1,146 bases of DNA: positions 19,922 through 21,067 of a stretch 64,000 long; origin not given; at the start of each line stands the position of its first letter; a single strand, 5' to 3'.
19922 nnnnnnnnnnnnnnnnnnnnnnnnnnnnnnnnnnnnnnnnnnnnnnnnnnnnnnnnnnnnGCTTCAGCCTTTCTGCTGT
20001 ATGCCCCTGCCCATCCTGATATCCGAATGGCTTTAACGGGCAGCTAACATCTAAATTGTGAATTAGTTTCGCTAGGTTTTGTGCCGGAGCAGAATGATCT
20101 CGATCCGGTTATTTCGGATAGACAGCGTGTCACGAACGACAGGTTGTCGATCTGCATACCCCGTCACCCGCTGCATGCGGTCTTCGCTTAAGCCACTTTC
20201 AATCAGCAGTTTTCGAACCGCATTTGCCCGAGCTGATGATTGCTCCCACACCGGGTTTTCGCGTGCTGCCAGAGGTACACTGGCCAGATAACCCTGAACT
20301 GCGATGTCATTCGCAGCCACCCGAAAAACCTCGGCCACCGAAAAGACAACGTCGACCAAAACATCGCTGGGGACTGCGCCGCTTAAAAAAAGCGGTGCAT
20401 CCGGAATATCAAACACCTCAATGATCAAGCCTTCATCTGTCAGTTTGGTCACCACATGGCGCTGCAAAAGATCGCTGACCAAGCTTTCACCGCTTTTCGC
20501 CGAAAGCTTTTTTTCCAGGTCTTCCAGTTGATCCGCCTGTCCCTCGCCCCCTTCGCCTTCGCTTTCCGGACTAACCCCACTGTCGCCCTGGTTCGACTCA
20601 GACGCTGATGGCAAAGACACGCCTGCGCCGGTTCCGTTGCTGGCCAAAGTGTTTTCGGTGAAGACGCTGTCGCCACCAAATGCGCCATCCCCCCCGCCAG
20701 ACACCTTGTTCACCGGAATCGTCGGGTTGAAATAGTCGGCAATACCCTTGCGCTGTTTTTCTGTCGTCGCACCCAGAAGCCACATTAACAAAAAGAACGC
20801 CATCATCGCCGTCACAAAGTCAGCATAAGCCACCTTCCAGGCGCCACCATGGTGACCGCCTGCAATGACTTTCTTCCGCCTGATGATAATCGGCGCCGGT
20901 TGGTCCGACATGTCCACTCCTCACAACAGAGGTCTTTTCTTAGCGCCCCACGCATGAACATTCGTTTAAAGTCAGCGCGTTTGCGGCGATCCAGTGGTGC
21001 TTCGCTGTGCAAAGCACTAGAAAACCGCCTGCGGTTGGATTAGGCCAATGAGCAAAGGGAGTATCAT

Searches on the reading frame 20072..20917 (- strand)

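Call 65: search_protein_families(library=ncbifam, proteins=[window:20072-20917:-], max_evalue=0.001)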
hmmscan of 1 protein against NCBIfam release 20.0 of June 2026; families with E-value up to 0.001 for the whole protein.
window:20072-20917:- (281 aa): 16 families
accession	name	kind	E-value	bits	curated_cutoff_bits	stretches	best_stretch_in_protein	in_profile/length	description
NF006548.1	PRK09041.1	equivalog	5e-53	180.1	277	1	5-280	4-277/287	flagellar motor protein MotB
NF004651.0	PRK05996.1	equivalog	1.1e-47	163.5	342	2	9-66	13-71/424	MotB family protein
NF006541.1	PRK09038.1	equivalog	1e-25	90.8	283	1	14-278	3-250/253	flagellar motor protein MotD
NF005273.1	PRK06778.1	equivalog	4.1e-21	75.7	383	1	10-278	6-269/297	putative lateral flagellar export/assembly protein LafU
NF006508.0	PRK08944.1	subfamily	1e-14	54.5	259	1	119-279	132-290/304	MotB family protein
NF005831.1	PRK07734.1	equivalog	1.8e-12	47.6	301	1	14-277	5-249/250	flagellar motor protein MotB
NF006285.1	PRK08457.1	equivalog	6.2e-12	45.8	250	1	189-276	140-230/253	flagellar motor protein MotB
NF005382.1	PRK06925.1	equivalog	3.3e-10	40.6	264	1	125-276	70-223/225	flagellar motor protein MotS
NF005195.1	PRK06667.1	equivalog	4.1e-09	36.6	300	0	220-279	176-238/241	flagellar motor protein MotB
NF005236.0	PRK06742.1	equivalog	4.8e-08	32.8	312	1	188-264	131-208/225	flagellar motor protein MotS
NF005444.0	PRK07033.1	equivalog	5.3e-08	32.3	520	1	176-278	317-423/438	DotU family type VI secretion system protein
TIGR03350.1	type_VI_ompA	equivalog_domain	6.1e-08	32.7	139.8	1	171-274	28-135/137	type VI secretion system protein TssL, long form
NF006543.0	PRK09039.1-2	equivalog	7.7e-07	29.2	305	1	207-276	275-347/350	peptidoglycan -binding protein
NF006546.0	PRK09039.1-5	equivalog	8.6e-06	25.3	615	1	205-276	265-340/343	peptidoglycan -binding protein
NF006544.0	PRK09039.1-3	equivalog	2.3e-05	24.2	362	1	206-276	266-340/343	peptidoglycan -binding protein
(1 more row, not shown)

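Call 66: search_protein_families(library=pfam, proteins=[window:20072-20917:-], max_evalue=1)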
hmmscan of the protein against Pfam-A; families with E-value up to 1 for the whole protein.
window:20072-20917:- (281 aa): 3 families
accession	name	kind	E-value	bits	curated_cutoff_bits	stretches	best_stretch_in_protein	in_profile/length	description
PF13677.11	MotB_plug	-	1.2e-19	70.1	24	1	16-65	5-56/58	Membrane MotB of proton-channel complex MotA/MotB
PF00691.25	OmpA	-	1.2e-08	35.7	27.2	1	193-270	19-95/98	OmpA family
PF06064.16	Gam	-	0.23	12.2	25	1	125-158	26-59/98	Host-nuclease inhibitor protein Gam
